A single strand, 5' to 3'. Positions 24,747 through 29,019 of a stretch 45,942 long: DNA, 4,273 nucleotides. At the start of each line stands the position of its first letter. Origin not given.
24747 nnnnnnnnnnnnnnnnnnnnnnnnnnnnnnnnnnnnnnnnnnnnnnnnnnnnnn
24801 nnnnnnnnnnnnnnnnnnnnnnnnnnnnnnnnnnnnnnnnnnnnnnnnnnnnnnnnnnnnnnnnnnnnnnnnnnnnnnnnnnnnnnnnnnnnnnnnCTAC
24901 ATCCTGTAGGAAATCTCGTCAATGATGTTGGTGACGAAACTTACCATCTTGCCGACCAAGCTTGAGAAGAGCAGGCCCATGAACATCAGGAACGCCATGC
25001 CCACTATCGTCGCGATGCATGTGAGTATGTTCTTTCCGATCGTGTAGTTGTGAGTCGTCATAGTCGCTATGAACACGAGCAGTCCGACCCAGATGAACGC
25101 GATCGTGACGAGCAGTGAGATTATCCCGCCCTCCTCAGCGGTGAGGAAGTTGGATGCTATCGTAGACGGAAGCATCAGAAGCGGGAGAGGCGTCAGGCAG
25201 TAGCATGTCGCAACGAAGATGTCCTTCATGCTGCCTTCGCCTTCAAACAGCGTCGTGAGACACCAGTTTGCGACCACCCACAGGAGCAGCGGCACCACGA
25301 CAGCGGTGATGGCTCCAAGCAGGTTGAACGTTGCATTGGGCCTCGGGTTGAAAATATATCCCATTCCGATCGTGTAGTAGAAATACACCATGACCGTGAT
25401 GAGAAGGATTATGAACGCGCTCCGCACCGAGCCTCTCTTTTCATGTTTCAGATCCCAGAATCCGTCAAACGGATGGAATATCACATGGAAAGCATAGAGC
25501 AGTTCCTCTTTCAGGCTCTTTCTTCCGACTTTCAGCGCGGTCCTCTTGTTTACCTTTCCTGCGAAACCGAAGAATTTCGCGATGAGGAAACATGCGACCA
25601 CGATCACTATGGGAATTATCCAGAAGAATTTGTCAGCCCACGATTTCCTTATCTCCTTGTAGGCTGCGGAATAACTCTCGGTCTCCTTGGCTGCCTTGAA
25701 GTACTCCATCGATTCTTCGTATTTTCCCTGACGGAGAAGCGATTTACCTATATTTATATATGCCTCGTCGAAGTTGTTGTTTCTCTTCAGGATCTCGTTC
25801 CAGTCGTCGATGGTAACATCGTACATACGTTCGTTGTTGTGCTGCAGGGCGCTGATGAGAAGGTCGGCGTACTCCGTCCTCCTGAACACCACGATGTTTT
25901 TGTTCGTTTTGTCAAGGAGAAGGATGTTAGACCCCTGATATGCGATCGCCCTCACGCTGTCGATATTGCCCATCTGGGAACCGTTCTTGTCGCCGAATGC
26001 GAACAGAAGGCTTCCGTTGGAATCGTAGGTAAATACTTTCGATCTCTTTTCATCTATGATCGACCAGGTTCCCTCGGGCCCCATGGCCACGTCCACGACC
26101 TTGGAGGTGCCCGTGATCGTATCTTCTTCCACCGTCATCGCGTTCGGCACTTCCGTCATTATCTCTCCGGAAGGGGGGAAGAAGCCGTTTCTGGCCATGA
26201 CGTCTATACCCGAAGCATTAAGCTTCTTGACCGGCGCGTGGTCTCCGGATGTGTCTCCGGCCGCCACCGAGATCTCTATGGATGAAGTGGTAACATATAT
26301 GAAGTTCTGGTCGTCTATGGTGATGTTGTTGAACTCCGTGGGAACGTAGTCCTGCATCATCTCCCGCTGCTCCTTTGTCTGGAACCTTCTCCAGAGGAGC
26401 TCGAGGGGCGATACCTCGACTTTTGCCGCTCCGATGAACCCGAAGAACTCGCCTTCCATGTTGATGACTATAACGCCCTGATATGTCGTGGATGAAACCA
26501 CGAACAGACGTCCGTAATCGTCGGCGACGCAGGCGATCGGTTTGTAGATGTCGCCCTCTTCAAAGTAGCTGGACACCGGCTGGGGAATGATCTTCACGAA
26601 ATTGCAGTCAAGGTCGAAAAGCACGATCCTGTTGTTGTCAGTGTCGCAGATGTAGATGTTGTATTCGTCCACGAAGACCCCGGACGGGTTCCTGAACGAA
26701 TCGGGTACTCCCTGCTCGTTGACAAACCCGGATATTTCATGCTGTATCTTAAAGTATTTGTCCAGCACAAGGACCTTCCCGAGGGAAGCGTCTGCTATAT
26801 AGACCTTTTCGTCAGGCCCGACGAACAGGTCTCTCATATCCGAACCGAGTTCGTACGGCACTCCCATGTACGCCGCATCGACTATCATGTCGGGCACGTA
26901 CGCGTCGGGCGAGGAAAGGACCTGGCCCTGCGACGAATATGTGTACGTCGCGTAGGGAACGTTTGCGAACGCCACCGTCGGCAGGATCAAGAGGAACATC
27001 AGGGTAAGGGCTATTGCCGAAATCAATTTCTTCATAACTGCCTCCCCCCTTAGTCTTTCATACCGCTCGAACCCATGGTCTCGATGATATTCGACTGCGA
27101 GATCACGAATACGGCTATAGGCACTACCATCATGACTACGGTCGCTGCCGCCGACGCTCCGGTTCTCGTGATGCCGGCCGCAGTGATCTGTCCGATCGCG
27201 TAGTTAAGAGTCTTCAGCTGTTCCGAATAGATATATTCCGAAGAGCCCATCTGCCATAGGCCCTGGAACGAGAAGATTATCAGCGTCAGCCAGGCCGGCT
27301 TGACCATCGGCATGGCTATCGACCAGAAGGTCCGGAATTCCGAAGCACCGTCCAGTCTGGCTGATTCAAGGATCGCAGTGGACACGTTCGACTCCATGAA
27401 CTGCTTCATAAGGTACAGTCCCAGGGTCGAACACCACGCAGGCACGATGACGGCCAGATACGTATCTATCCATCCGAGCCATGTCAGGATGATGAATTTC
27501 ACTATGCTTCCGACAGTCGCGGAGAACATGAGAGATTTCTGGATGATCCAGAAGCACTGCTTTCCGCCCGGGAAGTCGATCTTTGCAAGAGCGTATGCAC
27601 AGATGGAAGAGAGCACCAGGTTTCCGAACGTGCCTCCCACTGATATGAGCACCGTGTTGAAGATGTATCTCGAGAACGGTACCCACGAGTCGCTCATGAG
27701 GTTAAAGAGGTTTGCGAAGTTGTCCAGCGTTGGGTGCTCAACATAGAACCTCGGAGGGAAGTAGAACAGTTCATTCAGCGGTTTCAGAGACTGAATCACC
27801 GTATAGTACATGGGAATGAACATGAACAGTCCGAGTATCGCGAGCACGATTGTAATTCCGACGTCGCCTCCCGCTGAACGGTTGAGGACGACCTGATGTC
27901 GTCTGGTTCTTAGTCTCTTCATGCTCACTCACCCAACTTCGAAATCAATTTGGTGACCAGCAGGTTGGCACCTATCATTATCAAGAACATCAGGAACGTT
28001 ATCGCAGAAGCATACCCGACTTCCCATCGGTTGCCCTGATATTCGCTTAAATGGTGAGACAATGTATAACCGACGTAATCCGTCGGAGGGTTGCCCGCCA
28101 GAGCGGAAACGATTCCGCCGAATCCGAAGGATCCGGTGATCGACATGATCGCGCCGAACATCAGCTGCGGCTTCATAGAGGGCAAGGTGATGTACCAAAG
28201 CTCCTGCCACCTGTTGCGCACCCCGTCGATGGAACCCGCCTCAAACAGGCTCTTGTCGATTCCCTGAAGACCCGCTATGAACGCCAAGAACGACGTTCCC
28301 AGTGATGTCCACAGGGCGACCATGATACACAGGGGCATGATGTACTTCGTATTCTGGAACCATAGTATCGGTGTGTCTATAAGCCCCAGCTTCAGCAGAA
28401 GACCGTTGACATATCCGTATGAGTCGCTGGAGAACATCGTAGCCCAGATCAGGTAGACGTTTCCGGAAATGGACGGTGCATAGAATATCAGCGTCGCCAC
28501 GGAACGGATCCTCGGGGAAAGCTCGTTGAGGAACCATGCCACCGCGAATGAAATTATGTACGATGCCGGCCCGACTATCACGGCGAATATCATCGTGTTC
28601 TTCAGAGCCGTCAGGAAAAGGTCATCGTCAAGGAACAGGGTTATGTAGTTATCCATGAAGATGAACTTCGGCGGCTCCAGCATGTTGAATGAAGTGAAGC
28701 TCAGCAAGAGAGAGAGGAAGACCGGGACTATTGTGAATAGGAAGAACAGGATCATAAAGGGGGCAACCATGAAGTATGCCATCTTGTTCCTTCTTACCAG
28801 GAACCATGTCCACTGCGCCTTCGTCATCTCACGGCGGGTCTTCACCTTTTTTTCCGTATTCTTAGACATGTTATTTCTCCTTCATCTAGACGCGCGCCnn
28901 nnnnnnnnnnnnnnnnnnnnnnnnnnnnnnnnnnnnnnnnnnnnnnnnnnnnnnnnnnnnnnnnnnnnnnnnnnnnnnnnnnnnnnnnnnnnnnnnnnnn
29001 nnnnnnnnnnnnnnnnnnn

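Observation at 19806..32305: Atypical 12-kb carbohydrate locus: one giant SBP, two distinct permease pairs, an NHL-propeller::Yip1 membrane protein and a ~1000-aa secreted DUF5696-like protein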

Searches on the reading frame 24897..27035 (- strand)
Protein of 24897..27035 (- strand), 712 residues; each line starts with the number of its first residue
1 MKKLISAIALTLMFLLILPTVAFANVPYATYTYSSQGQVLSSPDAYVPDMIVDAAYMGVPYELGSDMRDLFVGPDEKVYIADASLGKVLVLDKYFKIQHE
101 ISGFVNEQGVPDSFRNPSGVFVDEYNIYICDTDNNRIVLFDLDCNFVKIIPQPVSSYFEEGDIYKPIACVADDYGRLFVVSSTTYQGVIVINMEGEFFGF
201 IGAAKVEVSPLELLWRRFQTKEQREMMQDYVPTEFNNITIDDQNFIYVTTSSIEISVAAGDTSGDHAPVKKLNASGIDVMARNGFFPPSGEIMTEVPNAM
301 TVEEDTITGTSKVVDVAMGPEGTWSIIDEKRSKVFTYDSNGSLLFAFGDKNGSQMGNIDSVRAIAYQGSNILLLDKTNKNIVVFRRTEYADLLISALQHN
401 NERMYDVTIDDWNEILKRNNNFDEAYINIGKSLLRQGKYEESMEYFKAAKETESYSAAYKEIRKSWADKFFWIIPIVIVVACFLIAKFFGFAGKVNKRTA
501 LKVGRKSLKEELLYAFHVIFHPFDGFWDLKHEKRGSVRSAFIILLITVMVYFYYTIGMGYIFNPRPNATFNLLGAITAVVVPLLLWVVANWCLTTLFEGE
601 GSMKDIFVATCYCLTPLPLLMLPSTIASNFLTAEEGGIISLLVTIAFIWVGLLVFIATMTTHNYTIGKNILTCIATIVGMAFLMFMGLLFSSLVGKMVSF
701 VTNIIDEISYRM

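Call 3: search_protein_families(library=pfam, proteins=[window:24897-27035:-], max_evalue=0.01)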
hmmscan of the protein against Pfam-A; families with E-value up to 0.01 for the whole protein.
window:24897-27035:- (712 aa): 5 families
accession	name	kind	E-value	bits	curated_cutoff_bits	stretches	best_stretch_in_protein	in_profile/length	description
PF04893.22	Yip1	-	2.8e-15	57.1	28.6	1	516-685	1-169/173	Yip1 domain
PF00515.34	TPR_1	-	0.00013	22.1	27.8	1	424-451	2-29/34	Tetratricopeptide repeat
PF13181.12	TPR_8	-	0.00016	22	25.7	1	424-451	2-29/34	Tetratricopeptide repeat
PF07719.23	TPR_2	-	0.00026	21.3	27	1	424-450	2-28/34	Tetratricopeptide repeat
PF01436.27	NHL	-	0.005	17.3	20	0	114-138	1-26/28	NHL repeat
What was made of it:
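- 24897..27035 (-): 712-aa membrane protein. Order of parts: signal peptide, extracellular NHL beta-propeller (about 30-400), TPR (about 400-465), one TM helix, a conserved cytoplasmic segment (about 500-550) and a Yip1 five-TM domain. Pfam Yip1 57 bits, TPR, NHL (call 3).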

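Call 5: search_protein_families(library=ncbifam, proteins=[window:24897-27035:-], max_evalue=0.01)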
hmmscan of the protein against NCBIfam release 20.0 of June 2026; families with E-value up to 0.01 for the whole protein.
window:24897-27035:- (712 aa): 1 family
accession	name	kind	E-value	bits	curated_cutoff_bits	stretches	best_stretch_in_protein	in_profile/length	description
NF035926.1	scyF_NHL_VPEP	equivalog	3.7e-09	36.2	350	1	76-202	163-284/376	scytonemin biosynthesis PEP-CTERM protein ScyF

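Call 9: search_solved_structures(query=window:24897-27035:-, max_evalue=1)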
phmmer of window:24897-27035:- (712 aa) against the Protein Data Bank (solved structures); distinct sequences matched with E-value up to 1: 71 (the best 60 are shown).
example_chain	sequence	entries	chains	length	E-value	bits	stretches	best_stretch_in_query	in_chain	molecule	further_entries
9qhb_A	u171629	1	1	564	7.7e-16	60.7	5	405-461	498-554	Engineered tetratricopeptide repeat protein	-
8bu0_A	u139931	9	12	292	1.4e-14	56.5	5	405-457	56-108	Consensus tetratricopeptide repeat protein | Crystal structure of an 8-repeat consensus TPR superhelix with Zinc. | Monomer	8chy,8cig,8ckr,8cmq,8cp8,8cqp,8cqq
6d69_A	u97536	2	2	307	2.8e-11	45.6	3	74-149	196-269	NHL Repeat Region of D. melanogaster Thin | Thin, isoform D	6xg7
9qhc_A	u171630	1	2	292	3.7e-10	41.9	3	405-457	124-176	Engineered tetratricopeptide repeat protein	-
6qsd_A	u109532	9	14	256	1.4e-09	40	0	114-151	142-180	Pizza6S | Pizza6-S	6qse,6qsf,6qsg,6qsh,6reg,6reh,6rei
6f0t_A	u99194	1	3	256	1.4e-09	40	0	114-151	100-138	Pizza6-SFW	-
8ch0_A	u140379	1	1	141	1.7e-08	36.4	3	422-457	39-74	Consensus tetratricopeptide repeat protein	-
2fo7_A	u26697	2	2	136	2e-08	36.2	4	423-457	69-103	SYNTHETIC CONSENSUS TPR PROTEIN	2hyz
7zpw_A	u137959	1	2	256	3.5e-08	35.4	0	80-149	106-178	Pizza6-TSK-TSH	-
7qrx_A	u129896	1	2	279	3.9e-08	35.2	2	315-384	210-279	E3 ubiquitin-protein ligase TRIM71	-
7zpz_A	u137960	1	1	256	4e-08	35.2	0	104-151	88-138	Pizza6-TSR-TSH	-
9jur_A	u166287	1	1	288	4.5e-08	35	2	315-384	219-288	E3 ubiquitin-protein ligase TRIM71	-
8j72_A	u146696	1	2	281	5.7e-08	34.7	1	315-384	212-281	E3 ubiquitin-protein ligase TRIM71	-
6rej_A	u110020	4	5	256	1e-07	33.8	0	110-151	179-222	Pizza6-SH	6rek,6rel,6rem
7zq2_A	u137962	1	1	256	1e-07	33.8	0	104-151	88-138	Pizza6-RSH-TSH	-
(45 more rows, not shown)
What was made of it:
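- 24897..27035 (-): PDB sequence hits to NHL propellers 2.8e-11 and CTPR 7.7e-16 (call 9).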

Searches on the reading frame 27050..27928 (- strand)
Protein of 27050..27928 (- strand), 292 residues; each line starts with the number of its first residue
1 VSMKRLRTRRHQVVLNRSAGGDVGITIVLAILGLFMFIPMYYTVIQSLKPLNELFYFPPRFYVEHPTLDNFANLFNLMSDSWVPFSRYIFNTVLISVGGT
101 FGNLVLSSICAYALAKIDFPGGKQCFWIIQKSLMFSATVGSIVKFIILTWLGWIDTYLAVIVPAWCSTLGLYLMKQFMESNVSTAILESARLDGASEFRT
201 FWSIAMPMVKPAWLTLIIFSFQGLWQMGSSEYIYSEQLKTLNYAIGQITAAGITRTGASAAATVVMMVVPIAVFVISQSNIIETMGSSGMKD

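Call 3: search_protein_families(library=pfam, proteins=[window:27050-27928:-], max_evalue=0.01)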
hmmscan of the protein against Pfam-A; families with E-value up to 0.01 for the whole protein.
window:27050-27928:- (292 aa): 1 family
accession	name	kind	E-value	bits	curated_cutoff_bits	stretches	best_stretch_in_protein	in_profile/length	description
PF00528.27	BPD_transp_1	-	8.3e-08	32.6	26.4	1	140-279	43-176/184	Binding-protein-dependent transport system inner membrane component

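Call 5: search_protein_families(library=ncbifam, proteins=[window:27050-27928:-], max_evalue=0.01)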
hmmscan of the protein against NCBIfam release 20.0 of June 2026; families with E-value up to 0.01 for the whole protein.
window:27050-27928:- (292 aa): 10 families
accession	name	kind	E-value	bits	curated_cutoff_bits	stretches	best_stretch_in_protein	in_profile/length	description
NF008210.0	PRK10973.1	equivalog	3.9e-20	72.7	297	1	27-283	14-274/281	sn-glycerol-3-phosphate ABC transporter permease UgpE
NF040932.1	ABC_arch_GlcU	equivalog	1e-15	58.1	340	1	26-279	6-258/272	glucose ABC transporter permease GlcU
NF008231.0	PRK10998.1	equivalog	5.4e-13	49.2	261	1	81-292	77-296/296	maltose ABC transporter permease MalG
NF011624.0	PRK15050.1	equivalog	6.4e-05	22.2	247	0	27-136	30-122/297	2-aminoethylphosphonate ABC transporter permease subunit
TIGR02141.1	modB_ABC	equivalog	0.0001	22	182.6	1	94-277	5-200/208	molybdate ABC transporter permease subunit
TIGR01097.1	PhnE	equivalog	0.00017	21.2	216.7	1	73-221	45-192/252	phosphonate ABC transporter, permease protein PhnE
TIGR02139.1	permease_CysT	equivalog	0.00041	20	246.1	0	67-282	32-258/265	sulfate ABC transporter permease subunit CysT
NF007047.0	PRK09500.1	equivalog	0.00093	18.9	326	1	91-279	62-250/257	spermidine/putrescine ABC transporter permease PotC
TIGR01581.1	Mo_ABC_porter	hypoth_equivalog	0.0011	18.5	210.3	1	109-222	43-169/225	ABC transporter permease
TIGR00969.1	3a0106s02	subfamily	0.004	16.6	240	0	91-276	65-266/272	sulfate ABC transporter permease subunit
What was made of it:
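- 27050..27928 (-): P2: MalG/UgpE-type permease of the first pair (292 aa). Pfam and NCBIfam (calls 3, 5).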

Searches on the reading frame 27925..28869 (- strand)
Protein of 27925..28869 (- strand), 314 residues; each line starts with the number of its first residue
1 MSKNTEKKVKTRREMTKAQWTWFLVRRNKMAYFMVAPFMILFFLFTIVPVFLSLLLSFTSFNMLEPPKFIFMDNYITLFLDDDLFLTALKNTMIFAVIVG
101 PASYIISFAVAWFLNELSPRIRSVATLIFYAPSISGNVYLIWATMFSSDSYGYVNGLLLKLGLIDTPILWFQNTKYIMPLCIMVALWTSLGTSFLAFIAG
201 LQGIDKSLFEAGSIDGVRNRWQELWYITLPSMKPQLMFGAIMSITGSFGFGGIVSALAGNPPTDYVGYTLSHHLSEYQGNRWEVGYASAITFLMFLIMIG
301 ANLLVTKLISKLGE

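Call 3: search_protein_families(library=pfam, proteins=[window:27925-28869:-], max_evalue=0.01)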
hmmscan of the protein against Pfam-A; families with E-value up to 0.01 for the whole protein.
window:27925-28869:- (314 aa): 1 family
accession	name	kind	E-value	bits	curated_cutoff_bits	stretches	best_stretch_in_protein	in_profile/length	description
PF00528.27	BPD_transp_1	-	2e-14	54.2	26.4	1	116-308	15-178/184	Binding-protein-dependent transport system inner membrane component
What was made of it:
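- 27925..28869 (-): P1: MalF/UgpA-type permease of the first pair (314 aa). Overlaps P2 by 4 nt. Pfam BPD_transp_1 2e-14 (call 3).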

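Call 5: search_protein_families(library=ncbifam, proteins=[window:27925-28869:-], max_evalue=0.01)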
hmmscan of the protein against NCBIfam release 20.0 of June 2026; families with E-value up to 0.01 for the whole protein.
window:27925-28869:- (314 aa): 11 families
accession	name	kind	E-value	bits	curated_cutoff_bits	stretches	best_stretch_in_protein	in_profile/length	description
NF007044.0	PRK09497.1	equivalog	1.1e-15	57.8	348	1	27-307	4-276/285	spermidine/putrescine ABC transporter permease PotB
NF007852.0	PRK10561.1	equivalog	1.3e-14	54.7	335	1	26-263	9-244/295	sn-glycerol-3-phosphate ABC transporter permease UgpA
NF040931.1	ABC_arch_GlcT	equivalog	3.3e-13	49.9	360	1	35-253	2-217/278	glucose ABC transporter permease GlcT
NF007963.0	PRK10683.1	equivalog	1.3e-10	41.2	489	1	69-298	80-300/317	putrescine ABC transporter permease PotH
TIGR02140.1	permease_CysW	equivalog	1e-06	28.5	329.1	1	72-299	33-247/261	sulfate ABC transporter permease subunit CysW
TIGR02139.1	permease_CysT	equivalog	4.8e-06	26.3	246.1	1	47-304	11-254/265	sulfate ABC transporter permease subunit CysT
TIGR00969.1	3a0106s02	subfamily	3.5e-05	23.4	240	1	39-297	24-258/272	sulfate ABC transporter permease subunit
TIGR02141.1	modB_ABC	equivalog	3.8e-05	23.4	182.6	1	184-301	86-201/208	molybdate ABC transporter permease subunit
TIGR01581.1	Mo_ABC_porter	hypoth_equivalog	0.0013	18.3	210.3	1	182-264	106-190/225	ABC transporter permease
NF007545.0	PRK10160.1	equivalog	0.0069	15.8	342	1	168-255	135-216/275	taurine ABC transporter permease TauC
NF008208.0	PRK10971.1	equivalog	0.0073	15.8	415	0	74-261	46-222/277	sulfate/thiosulfate ABC transporter permease CysT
